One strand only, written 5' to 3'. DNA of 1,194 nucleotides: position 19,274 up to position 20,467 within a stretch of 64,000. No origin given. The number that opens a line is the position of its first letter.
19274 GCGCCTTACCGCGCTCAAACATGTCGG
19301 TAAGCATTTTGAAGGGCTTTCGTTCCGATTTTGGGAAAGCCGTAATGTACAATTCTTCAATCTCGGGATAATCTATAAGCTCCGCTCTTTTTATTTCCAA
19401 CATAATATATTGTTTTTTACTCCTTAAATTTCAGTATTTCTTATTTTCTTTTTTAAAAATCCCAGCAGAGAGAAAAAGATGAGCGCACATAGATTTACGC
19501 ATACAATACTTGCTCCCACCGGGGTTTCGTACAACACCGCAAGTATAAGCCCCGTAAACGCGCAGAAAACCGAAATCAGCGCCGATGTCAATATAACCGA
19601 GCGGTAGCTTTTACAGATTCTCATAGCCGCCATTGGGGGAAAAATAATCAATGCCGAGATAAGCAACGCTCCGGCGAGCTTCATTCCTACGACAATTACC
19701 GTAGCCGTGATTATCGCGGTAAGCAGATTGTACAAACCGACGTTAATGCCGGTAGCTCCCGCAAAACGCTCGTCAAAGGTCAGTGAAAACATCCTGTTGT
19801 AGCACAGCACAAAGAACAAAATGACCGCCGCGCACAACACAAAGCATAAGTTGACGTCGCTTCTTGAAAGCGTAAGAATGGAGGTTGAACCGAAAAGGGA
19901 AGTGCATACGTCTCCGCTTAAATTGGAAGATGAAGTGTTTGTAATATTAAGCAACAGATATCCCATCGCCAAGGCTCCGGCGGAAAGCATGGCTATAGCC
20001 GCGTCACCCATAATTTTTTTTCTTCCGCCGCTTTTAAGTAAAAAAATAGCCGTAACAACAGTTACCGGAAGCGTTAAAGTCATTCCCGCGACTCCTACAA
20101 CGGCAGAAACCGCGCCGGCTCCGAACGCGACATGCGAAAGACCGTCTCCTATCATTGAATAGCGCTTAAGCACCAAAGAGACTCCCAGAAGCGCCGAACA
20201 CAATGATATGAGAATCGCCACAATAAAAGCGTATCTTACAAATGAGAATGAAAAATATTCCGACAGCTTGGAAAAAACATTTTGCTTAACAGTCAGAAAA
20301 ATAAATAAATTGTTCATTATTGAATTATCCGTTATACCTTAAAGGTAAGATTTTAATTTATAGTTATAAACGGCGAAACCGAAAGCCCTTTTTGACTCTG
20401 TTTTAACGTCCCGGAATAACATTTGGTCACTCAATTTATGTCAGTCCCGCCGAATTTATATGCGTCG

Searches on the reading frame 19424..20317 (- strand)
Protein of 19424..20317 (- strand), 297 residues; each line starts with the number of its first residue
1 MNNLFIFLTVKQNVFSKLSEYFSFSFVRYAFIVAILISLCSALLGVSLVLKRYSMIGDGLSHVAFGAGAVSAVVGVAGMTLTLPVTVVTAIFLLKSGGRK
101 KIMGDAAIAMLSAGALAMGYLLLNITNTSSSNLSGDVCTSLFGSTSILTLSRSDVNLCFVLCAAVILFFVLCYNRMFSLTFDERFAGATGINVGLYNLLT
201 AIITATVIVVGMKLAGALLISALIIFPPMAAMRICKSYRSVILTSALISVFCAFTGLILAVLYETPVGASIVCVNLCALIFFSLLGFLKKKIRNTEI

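Call 63: search_protein_families(library=pfam, proteins=[window:19424-20317:-])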
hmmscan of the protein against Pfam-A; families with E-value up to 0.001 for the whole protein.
window:19424-20317:- (297 aa): 2 families
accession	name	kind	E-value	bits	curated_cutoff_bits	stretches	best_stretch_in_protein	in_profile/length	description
PF00950.22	ABC-3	-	1.6e-42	146.3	20.1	1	24-282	2-254/258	ABC 3 transport family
PF01032.23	FecCD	-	0.00026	20.6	26.5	1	108-284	134-308/311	FecCD transport family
